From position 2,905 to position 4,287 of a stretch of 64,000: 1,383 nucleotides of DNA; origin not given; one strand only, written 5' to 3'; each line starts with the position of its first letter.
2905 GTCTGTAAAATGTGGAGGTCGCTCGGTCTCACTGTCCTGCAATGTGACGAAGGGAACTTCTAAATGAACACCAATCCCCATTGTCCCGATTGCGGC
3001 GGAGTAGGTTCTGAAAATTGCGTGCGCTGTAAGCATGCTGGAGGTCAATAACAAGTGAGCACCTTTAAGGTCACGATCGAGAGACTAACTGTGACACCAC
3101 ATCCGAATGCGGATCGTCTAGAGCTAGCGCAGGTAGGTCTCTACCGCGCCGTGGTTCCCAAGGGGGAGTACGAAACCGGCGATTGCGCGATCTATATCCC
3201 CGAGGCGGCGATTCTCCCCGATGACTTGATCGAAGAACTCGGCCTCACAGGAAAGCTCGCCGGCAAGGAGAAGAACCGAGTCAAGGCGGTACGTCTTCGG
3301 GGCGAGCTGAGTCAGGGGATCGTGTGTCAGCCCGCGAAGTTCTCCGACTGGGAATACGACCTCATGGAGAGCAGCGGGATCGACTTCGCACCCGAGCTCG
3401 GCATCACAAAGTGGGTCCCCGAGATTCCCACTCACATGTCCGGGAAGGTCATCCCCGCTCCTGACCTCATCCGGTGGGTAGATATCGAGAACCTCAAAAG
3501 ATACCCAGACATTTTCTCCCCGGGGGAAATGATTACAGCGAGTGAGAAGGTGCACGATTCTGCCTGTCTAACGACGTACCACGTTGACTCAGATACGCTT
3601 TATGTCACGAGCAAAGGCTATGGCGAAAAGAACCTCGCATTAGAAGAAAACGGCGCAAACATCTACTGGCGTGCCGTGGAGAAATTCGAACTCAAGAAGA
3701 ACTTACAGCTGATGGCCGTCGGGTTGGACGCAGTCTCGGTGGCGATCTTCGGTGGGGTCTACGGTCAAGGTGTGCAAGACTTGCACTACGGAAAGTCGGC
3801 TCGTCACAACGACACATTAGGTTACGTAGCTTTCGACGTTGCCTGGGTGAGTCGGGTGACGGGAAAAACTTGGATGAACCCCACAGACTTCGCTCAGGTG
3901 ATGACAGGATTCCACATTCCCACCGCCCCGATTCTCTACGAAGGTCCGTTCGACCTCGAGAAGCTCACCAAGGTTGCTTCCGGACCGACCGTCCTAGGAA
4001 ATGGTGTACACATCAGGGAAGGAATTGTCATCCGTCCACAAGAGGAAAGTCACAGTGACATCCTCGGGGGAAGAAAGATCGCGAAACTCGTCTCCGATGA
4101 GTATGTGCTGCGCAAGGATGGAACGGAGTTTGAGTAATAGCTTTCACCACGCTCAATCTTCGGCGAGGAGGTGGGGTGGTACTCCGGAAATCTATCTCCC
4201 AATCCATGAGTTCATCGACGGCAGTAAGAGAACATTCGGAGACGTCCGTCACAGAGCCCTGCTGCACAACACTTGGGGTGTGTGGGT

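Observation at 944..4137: Three-gene RNA repair cassette: Rnl1-like ligase, Pnkp, and an Rnl5/DraRnl-type ligase with N-terminal tRNA-binding-like OB domain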

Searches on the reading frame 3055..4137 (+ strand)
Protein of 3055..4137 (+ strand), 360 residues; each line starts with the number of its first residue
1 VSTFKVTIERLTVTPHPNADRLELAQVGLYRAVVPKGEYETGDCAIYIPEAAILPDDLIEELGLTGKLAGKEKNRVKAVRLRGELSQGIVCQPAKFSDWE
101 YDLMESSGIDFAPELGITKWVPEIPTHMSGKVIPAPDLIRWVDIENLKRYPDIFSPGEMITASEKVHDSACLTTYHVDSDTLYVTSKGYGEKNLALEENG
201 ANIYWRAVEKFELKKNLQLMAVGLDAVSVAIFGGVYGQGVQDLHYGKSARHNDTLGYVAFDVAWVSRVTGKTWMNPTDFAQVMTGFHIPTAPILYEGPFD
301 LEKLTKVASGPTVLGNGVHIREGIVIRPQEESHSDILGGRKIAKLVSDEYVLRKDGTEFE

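Call 3: search_protein_families(library=pfam, proteins=[window:3055-4137:+], max_evalue=0.1)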
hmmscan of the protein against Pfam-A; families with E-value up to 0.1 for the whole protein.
window:3055-4137:+ (360 aa): 2 families
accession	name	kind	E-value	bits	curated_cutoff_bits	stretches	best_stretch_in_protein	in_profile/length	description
PF09414.15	RNA_ligase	-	3.5e-17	63.5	27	1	161-346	4-171/171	RNA ligase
PF21189.3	PHA02142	-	4e-12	46.9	27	1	6-90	2-89/92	PHA02142 OB-fold domain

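Call 4: search_protein_families(library=phrogs, proteins=[window:3055-4137:+], max_evalue=0.01)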
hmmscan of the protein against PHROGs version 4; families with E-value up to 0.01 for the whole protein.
window:3055-4137:+ (360 aa): 2 families
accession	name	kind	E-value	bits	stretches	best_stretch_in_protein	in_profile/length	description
phrog_968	-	DNA, RNA and nucleotide metabolism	3.4e-40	139.2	1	12-355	18-393/398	RNA ligase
phrog_548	-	DNA, RNA and nucleotide metabolism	6.9e-08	33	1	222-350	93-233/341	RNA ligase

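Call 6: search_solved_structures(query=window:3055-4137:+, max_evalue=1, show_alignments=3)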
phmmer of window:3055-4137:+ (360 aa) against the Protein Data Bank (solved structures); distinct sequences matched with E-value up to 1: 22.
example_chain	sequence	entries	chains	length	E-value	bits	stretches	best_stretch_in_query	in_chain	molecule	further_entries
6vt9_A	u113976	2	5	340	9e-18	67.4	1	12-327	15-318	RNA ligase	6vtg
5cot_A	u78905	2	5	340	1.8e-17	66.4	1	12-327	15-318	Naegleria gruberi RNA ligase | RNA ligase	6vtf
6vt3_A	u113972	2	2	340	1.8e-17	66.4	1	12-327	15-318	RNA Ligase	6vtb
6vt4_A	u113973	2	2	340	3.2e-17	65.5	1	12-327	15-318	RNA Ligase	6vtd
6vt1_A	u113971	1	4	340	5.2e-17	64.9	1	12-327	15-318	RNA Ligase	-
5cou_A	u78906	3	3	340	5.4e-17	64.8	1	12-327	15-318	Naegleria gruberi RNA ligase | RNA ligase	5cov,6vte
6vt0_A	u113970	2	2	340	6.1e-17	64.6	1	12-327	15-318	RNA Ligase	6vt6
6vt8_A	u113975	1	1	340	7.2e-17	64.4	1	12-316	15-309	RNA Ligase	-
6vt5_A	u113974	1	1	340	1.2e-16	63.7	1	12-327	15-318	RNA Ligase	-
7x2j_S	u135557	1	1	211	0.78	11.7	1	131-198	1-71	Spike protein S1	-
8uze_E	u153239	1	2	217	0.81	11.6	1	131-198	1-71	Receptor binding domain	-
6vw1_E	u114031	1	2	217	0.82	11.6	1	131-198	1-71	SARS-CoV-2 chimeric RBD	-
8uzf_E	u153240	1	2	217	0.82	11.6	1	131-198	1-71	Receptor binding domain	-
8sph_E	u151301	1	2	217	0.83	11.6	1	131-198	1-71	Spike protein S1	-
8spi_E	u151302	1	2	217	0.83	11.6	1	131-198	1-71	Spike protein S1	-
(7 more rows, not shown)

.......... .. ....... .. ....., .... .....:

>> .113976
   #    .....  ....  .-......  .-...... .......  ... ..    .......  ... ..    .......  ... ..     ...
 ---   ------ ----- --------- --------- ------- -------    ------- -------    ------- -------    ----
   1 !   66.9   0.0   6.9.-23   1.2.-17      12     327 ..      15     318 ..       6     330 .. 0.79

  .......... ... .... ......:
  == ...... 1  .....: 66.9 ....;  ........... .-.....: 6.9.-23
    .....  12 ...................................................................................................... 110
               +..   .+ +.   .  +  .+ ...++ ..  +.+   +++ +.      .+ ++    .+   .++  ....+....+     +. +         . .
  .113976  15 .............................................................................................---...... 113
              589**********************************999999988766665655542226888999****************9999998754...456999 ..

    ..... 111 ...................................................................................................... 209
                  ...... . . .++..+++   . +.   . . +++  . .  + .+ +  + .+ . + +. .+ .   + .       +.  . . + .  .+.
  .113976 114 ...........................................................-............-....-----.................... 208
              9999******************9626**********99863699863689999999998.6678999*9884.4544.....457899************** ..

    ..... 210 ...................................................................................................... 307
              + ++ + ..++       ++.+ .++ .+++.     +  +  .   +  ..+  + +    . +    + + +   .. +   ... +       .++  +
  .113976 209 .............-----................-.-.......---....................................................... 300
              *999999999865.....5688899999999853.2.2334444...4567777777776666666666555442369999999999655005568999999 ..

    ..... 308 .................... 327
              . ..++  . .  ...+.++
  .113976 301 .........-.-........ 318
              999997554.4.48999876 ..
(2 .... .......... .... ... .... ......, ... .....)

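Call 9: find_homologous_proteins(query=window:3055-4137:+, max_evalue=0.00001)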
Query window:3055-4137:+ (360 aa): 4091 proteins with E <= 0.00001 among 8000 candidates; the best 120 are listed.
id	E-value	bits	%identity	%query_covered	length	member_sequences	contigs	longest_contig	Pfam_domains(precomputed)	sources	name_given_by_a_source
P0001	2.8e-233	791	96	100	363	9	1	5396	PF09414.16,PF21189.4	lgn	-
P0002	8.7e-163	559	69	100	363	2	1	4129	PF09414.16,PF21189.4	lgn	-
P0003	1.2e-159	549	68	100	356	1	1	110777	PF09414.16,PF21189.4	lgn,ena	-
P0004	1.7e-159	549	70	100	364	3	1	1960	PF09414.16,PF21189.4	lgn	-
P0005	7.1e-157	540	69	100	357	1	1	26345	PF09414.16,PF21189.4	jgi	jgi:RNA ligase (TIGR02306 family)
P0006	1.1e-155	536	67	99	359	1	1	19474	PF09414.16,PF21189.4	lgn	-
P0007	1.6e-155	535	67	100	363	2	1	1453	PF09414.16,PF21189.4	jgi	jgi:RNA ligase (TIGR02306 family)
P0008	2.3e-155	535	67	100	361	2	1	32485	PF09414.16,PF21189.4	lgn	-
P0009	5.3e-155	534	67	100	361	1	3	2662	PF09414.16,PF21189.4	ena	-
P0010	1.8e-154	532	66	100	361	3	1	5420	PF09414.16,PF21189.4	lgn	-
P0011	5.5e-154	530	65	100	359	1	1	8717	PF09414.16,PF21189.4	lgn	-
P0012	7.3e-153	527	66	100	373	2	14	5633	PF09414.16,PF21189.4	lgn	-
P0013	9.4e-152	523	66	100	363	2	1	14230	PF09414.16,PF21189.4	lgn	-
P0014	7.7e-150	517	67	100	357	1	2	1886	PF09414.16,PF21189.4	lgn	-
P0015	2.4e-149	515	65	99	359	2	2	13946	PF09414.16,PF21189.4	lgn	-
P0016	1.1e-146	506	66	99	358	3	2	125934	PF09414.16,PF21189.4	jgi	jgi:RNA ligase (TIGR02306 family)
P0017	4.0e-145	501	64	100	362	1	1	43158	PF09414.16,PF21189.4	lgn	-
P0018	1.5e-143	496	64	99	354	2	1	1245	PF09414.16,PF21189.4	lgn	-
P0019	6.2e-143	494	62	99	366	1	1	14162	PF09414.16,PF21189.4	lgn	-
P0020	6.3e-134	464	58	100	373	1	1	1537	PF09414.16,PF21189.4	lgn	-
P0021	1.1e-132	460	59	100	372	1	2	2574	PF09414.16,PF21189.4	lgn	-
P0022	1.5e-131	457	57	100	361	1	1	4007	PF09414.16,PF21189.4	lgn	-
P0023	1.0e-130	454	57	100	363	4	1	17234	PF09414.16,PF21189.4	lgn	-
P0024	1.7e-130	453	56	100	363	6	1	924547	PF09414.16,PF21189.4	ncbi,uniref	ncbi:RNA ligase (ATP) [Nocardia sp. NPDC052001]|uniref:RNA ligase (ATP) n=1 Tax=Nocardia sp. NPDC052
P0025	2.0e-130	453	56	100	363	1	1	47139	PF09414.16,PF21189.4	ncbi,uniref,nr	ncbi:RNA ligase (ATP) [Nocardia jejuensis]|uniref:RNA ligase (ATP) n=1 Tax=Nocardia jejuensis TaxID=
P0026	2.4e-130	453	59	100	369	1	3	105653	PF09414.16,PF21189.4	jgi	jgi:RNA ligase (TIGR02306 family)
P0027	1.5e-128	447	58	100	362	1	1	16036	PF09414.16,PF21189.4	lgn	-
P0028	2.4e-128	446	58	100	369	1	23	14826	PF09414.16,PF21189.4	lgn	-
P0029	6.6e-127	441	60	100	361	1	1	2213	PF09414.16,PF21189.4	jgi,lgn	jgi:RNA ligase (TIGR02306 family)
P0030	1.1e-126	441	56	100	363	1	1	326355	PF09414.16,PF21189.4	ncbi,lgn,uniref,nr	ncbi:RNA ligase (ATP) [Nocardia macrotermitis]|uniref:RNA ligase domain-containing protein n=1 Tax=N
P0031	1.8e-126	440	57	100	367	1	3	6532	PF09414.16,PF21189.4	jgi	jgi:RNA ligase (TIGR02306 family)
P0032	3.2e-125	436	56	100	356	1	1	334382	PF09414.16,PF21189.4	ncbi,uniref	ncbi:RNA ligase (ATP) [Spirillospora sp. NPDC029432]|uniref:RNA ligase (ATP) n=1 Tax=Spirillospora s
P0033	5.6e-125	435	55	100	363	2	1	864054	PF09414.16,PF21189.4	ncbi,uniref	ncbi:RNA ligase (ATP) [Nocardia sp. NPDC050435]|uniref:RNA ligase (ATP) n=1 Tax=Nocardia sp. NPDC050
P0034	1.8e-124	433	57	100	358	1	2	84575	PF09414.16,PF21189.4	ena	-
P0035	1.9e-124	433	56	100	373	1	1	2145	PF09414.16,PF21189.4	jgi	jgi:RNA ligase (TIGR02306 family)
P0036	9.2e-124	431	55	100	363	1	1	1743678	PF09414.16,PF21189.4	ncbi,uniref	ncbi:RNA ligase (ATP) [Nocardia sp. NPDC127579]|uniref:RNA ligase (ATP) n=1 Tax=Nocardia sp. NPDC127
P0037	1.4e-123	430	57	100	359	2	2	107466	PF09414.16,PF21189.4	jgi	jgi:RNA ligase (TIGR02306 family)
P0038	1.9e-123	430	55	100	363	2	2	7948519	PF09414.16,PF21189.4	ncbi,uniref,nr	ncbi:RNA ligase (ATP) [Nocardia goodfellowii]|uniref:RNA ligase (TIGR02306 family) n=1 Tax=Nocardia 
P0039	3.3e-123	429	55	100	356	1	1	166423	PF09414.16,PF21189.4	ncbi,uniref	ncbi:RNA ligase (ATP) [Actinomadura sp. 21ATH]|uniref:RNA ligase (ATP) n=1 Tax=Actinomadura sp. 21AT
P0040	4.7e-123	429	55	100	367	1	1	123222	PF09414.16,PF21189.4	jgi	jgi:RNA ligase (TIGR02306 family)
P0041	4.8e-123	429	57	100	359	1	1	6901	PF09414.16,PF21189.4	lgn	-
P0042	8.9e-123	428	52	100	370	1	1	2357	PF09414.16,PF21189.4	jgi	jgi:RNA ligase (TIGR02306 family)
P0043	1.6e-122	427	56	100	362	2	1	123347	PF09414.16,PF21189.4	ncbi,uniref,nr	ncbi:RNA ligase (ATP) [Nocardia altamirensis]|uniref:RNA ligase (ATP) n=1 Tax=Nocardia altamirensis 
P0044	2.4e-122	426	56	100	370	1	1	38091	PF09414.16,PF21189.4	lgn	-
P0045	2.6e-122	426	55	100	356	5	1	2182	PF09414.16,PF21189.4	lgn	-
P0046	3.2e-122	426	55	100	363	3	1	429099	PF09414.16,PF21189.4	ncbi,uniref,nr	ncbi:RNA ligase (ATP) [Nocardia crassostreae]|uniref:RNA ligase (ATP) n=1 Tax=Nocardia crassostreae 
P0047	4.4e-122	425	55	100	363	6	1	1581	PF09414.16,PF21189.4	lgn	-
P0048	4.9e-122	425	57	100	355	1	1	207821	PF09414.16,PF21189.4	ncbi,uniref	ncbi:RNA ligase (ATP) [Streptomyces thermospinosisporus]|uniref:RNA ligase (ATP) n=1 Tax=Streptomyce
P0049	5.7e-122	425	56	100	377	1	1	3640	PF09414.16,PF21189.4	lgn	-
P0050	7.2e-122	425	55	100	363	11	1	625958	PF09414.16,PF21189.4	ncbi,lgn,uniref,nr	ncbi:RNA ligase (ATP) [Nocardia sp. GTS18]|uniref:RNA ligase (ATP) n=1 Tax=Nocardia sp. GTS18 TaxID=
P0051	9.2e-122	424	55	100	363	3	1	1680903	PF09414.16,PF21189.4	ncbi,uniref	ncbi:RNA ligase (ATP) [Nocardia sp. NPDC051832]|uniref:RNA ligase (ATP) n=1 Tax=Nocardia sp. NPDC051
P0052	9.6e-122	424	55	100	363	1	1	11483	PF09414.16,PF21189.4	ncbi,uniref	ncbi:RNA ligase (ATP) [Nocardia sp. NPDC058497]|uniref:RNA ligase (ATP) n=1 Tax=Nocardia sp. NPDC058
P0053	1.2e-121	424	56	100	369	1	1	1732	PF09414.16,PF21189.4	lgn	-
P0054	1.3e-121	424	55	100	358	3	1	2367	PF09414.16,PF21189.4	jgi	jgi:RNA ligase (TIGR02306 family)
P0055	1.5e-121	424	53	100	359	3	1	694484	PF09414.16,PF21189.4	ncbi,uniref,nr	ncbi:RNA ligase (ATP) [Nocardiopsis ganjiahuensis]|uniref:RNA ligase (ATP) n=1 Tax=Nocardiopsis ganj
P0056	2.1e-121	423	54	100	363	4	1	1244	PF09414.16,PF21189.4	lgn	-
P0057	2.2e-121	423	56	100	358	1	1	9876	PF09414.16,PF21189.4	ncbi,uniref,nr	ncbi:RNA ligase (ATP) [Streptomyces sp. TRM64462]|uniref:RNA ligase (ATP) n=1 Tax=Streptomyces sp. T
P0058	2.2e-121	423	55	100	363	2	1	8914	PF09414.16,PF21189.4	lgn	-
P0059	2.3e-121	423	53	100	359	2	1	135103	PF09414.16,PF21189.4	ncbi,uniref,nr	ncbi:RNA ligase (ATP) [Nocardiopsis lambiniae]|uniref:RNA ligase (ATP) n=1 Tax=Nocardiopsis lambinia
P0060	2.6e-121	423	56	100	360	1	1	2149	PF09414.16,PF21189.4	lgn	-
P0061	2.7e-121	423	54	100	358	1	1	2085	PF09414.16,PF21189.4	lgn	-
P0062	3.2e-121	423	55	100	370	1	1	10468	PF09414.16,PF21189.4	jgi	jgi:RNA ligase (TIGR02306 family)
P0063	3.5e-121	422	56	100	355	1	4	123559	PF09414.16,PF21189.4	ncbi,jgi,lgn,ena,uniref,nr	ncbi:RNA ligase (ATP) [Streptomyces sp. SBST2-5]|uniref:RNA ligase (ATP) n=1 Tax=Streptomyces compos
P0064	3.7e-121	422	54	100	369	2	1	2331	PF09414.16,PF21189.4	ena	-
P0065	4.3e-121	422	54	100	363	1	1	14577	PF09414.16,PF21189.4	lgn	-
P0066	4.4e-121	422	55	100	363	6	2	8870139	PF09414.16,PF21189.4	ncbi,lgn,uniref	ncbi:RNA ligase (ATP) [Nocardia sp. NBC_01377]|uniref:RNA ligase (ATP) n=1 Tax=Nocardia sp. NBC_0137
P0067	5.7e-121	422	54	100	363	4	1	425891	PF09414.16,PF21189.4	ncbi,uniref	ncbi:RNA ligase (ATP) [Nocardia sp. CWNU-33]|uniref:RNA ligase (ATP) n=1 Tax=Nocardia sp. CWNU-33 Ta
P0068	8.9e-121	421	57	100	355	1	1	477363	PF09414.16,PF21189.4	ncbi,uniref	ncbi:RNA ligase (ATP) [Streptomyces sp. NPDC015171]|uniref:RNA ligase (ATP) n=1 Tax=Streptomyces sp.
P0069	9.5e-121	421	54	100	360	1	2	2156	PF09414.16,PF21189.4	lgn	-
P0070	1.2e-120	421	54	100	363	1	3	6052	PF09414.16,PF21189.4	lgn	-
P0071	1.3e-120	421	57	100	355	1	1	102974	PF09414.16,PF21189.4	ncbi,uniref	ncbi:RNA ligase (ATP) [Streptomyces sp. NPDC051243]|uniref:RNA ligase (ATP) n=1 Tax=Streptomyces sp.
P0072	1.4e-120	421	56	100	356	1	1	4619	PF09414.16,PF21189.4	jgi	jgi:RNA ligase (TIGR02306 family)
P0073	1.5e-120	420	54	100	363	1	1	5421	PF09414.16,PF21189.4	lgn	-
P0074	1.7e-120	420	55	100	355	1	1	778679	PF09414.16,PF21189.4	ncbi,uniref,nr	ncbi:RNA ligase (ATP) [Longispora albida]|uniref:RNA ligase (ATP) n=1 Tax=Longispora albida TaxID=20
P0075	1.7e-120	420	54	100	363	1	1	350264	PF09414.16,PF21189.4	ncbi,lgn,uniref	ncbi:RNA ligase (ATP) [Nocardia sp. NPDC050710]|uniref:RNA ligase (ATP) n=1 Tax=Nocardia sp. NPDC050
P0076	1.7e-120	420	53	100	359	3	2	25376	PF09414.16,PF21189.4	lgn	-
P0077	1.9e-120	420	56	100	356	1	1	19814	PF09414.16,PF21189.4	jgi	jgi:RNA ligase (TIGR02306 family)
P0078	1.9e-120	420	54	100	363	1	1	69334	PF09414.16,PF21189.4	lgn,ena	-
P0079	2.1e-120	420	56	100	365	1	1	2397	PF09414.16,PF21189.4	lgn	-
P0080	2.2e-120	420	54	100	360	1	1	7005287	PF09414.16,PF21189.4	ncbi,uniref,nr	ncbi:RNA ligase (ATP) [Embleya scabrispora]|uniref:RNA ligase (ATP) n=1 Tax=Embleya scabrispora TaxI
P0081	2.2e-120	420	54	100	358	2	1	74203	PF09414.16,PF21189.4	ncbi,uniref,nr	ncbi:RNA ligase [Actinomadura sp. NBRC 104412]|uniref:RNA ligase (ATP) n=1 Tax=Actinomadura sp. NBRC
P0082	2.3e-120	420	56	100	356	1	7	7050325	PF09414.16,PF21189.4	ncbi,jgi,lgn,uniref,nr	ncbi:RNA ligase (ATP) [Streptomyces sp. XM83C]|jgi:RNA ligase (TIGR02306 family)|uniref:RNA ligase (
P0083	2.5e-120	420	53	100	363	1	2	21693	PF09414.16,PF21189.4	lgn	-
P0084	2.5e-120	420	55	100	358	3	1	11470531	PF09414.16,PF21189.4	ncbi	ncbi:RNA ligase (ATP) [Spirillospora sp. CA-255316]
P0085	2.6e-120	420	56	100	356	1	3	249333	PF09414.16,PF21189.4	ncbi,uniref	ncbi:RNA ligase (ATP) [Streptomyces sp. NPDC058733]|uniref:RNA ligase (ATP) n=1 Tax=unclassified Str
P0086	3.1e-120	419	57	100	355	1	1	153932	PF09414.16,PF21189.4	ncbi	ncbi:RNA ligase (ATP) [Streptomyces sp. NPDC001920]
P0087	3.6e-120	419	54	100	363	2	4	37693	PF09414.16,PF21189.4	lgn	-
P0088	3.7e-120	419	56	100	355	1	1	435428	PF09414.16,PF21189.4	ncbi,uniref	ncbi:RNA ligase (ATP) [Streptomyces sp. NPDC008313]|uniref:RNA ligase (ATP) n=1 Tax=Streptomyces sp.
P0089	4.2e-120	419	55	100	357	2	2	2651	PF09414.16,PF21189.4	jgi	-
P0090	4.4e-120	419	54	100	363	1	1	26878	PF09414.16,PF21189.4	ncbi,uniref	ncbi:RNA ligase (ATP) [Nocardia rhizosphaerihabitans]|uniref:RNA ligase (ATP) n=1 Tax=Nocardia rhizo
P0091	4.7e-120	419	57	100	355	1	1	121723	PF09414.16,PF21189.4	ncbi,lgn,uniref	ncbi:RNA ligase (ATP) [Streptomyces sp. NPDC005728]|uniref:RNA ligase (ATP) n=1 Tax=Streptomyces sp.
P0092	4.9e-120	419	54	100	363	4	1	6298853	PF09414.16,PF21189.4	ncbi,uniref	ncbi:RNA ligase (ATP) [Nocardia sp. IBHARD005]|uniref:RNA ligase (ATP) n=1 Tax=Nocardia sp. IBHARD00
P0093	4.9e-120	419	57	100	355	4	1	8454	PF09414.16,PF21189.4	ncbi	-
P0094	5.3e-120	419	57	100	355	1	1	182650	PF09414.16,PF21189.4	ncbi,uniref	ncbi:RNA ligase (ATP) [Streptomyces sp. NPDC047085]|uniref:RNA ligase (ATP) n=1 Tax=Streptomyces sp.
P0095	5.3e-120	419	58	100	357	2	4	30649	PF09414.16,PF21189.4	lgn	-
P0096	5.4e-120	419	57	100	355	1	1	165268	PF09414.16,PF21189.4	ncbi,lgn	ncbi:RNA ligase (ATP) [Streptomyces sp. NPDC001135]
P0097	6.5e-120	418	55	100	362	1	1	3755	PF09414.16,PF21189.4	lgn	-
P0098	7.8e-120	418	57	100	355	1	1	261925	PF09414.16,PF21189.4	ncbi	ncbi:RNA ligase (ATP) [Streptomyces sp. NPDC002076]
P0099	8.3e-120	418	53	100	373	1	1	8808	PF09414.16,PF21189.4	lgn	-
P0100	9.0e-120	418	57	100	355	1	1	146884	PF09414.16,PF21189.4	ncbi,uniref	ncbi:RNA ligase (ATP) [Streptomyces sp. NPDC101151]|uniref:RNA ligase (ATP) n=1 Tax=Streptomyces sp.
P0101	9.2e-120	418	56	100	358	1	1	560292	PF09414.16,PF21189.4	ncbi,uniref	ncbi:RNA ligase (ATP) [Streptomyces sp. NPDC050418]|uniref:RNA ligase (ATP) n=1 Tax=Streptomyces sp.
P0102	9.6e-120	418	57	100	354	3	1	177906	PF09414.16,PF21189.4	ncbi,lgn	ncbi:RNA ligase (ATP) [Streptomyces sp. NPDC001709]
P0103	9.9e-120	418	57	100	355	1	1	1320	PF09414.16,PF21189.4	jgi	jgi:RNA ligase (TIGR02306 family)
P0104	1.0e-119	418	52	100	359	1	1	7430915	PF09414.16,PF21189.4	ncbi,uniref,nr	ncbi:RNA ligase (TIGR02306 family) [Nocardiopsis sp. Huas11]|uniref:RNA ligase (ATP) n=1 Tax=Nocardi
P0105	1.3e-119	417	56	100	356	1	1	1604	PF09414.16,PF21189.4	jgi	jgi:RNA ligase (TIGR02306 family)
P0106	1.4e-119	417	53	100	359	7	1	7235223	PF09414.16,PF21189.4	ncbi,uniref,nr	ncbi:RNA ligase (ATP) [Streptomonospora nanhaiensis]|uniref:RNA ligase (ATP) n=1 Tax=Streptomonospor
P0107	1.4e-119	417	57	100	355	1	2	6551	PF09414.16,PF21189.4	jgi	jgi:RNA ligase (TIGR02306 family)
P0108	1.5e-119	417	56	100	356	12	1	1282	PF09414.16,PF21189.4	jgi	jgi:RNA ligase (TIGR02306 family)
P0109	1.6e-119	417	53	100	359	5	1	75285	PF09414.16,PF21189.4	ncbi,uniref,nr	ncbi:RNA ligase (ATP) [Nocardiopsis prasina]|uniref:RNA ligase (ATP) n=1 Tax=Nocardiopsis prasina Ta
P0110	1.6e-119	417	54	100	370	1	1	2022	PF09414.16,PF21189.4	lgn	-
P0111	1.7e-119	417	56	100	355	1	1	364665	PF09414.16,PF21189.4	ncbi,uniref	ncbi:RNA ligase (ATP) [Streptomyces sp. NPDC057740]|uniref:RNA ligase (ATP) n=1 Tax=Streptomyces sp.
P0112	1.7e-119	417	55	100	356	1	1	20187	PF09414.16,PF21189.4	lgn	-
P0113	1.8e-119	417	56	100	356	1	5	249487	PF09414.16,PF21189.4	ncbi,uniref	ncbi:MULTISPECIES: RNA ligase (ATP) [unclassified Streptomyces]|uniref:RNA ligase (ATP) n=1 Tax=uncl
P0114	1.8e-119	417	54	100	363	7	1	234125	PF09414.16,PF21189.4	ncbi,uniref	ncbi:RNA ligase (ATP) [Nocardia sp. NPDC057663]|uniref:RNA ligase (ATP) n=1 Tax=Nocardia sp. NPDC057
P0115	1.8e-119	417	57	100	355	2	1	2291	PF09414.16,PF21189.4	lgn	-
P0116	2.0e-119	417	56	100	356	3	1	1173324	PF09414.16,PF21189.4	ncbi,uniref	ncbi:RNA ligase (ATP) [Streptomyces sp. NPDC050842]|uniref:RNA ligase (ATP) n=1 Tax=Streptomyces sp.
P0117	2.1e-119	417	57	100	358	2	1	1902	PF09414.16,PF21189.4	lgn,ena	-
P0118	2.1e-119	417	57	100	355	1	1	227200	PF09414.16,PF21189.4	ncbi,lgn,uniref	ncbi:RNA ligase (ATP) [Streptomyces puniciscabiei]|uniref:RNA ligase (ATP) n=1 Tax=Streptomyces puni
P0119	2.4e-119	416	54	100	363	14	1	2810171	PF09414.16,PF21189.4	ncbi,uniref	ncbi:RNA ligase (ATP) [Nocardia salmonicida]|uniref:RNA ligase (ATP) n=1 Tax=Nocardia salmonicida Ta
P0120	2.4e-119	416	57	100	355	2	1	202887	PF09414.16,PF21189.4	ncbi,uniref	ncbi:RNA ligase (ATP) [Streptomyces sp. NPDC056464]|uniref:RNA ligase (ATP) n=1 Tax=Streptomyces sp.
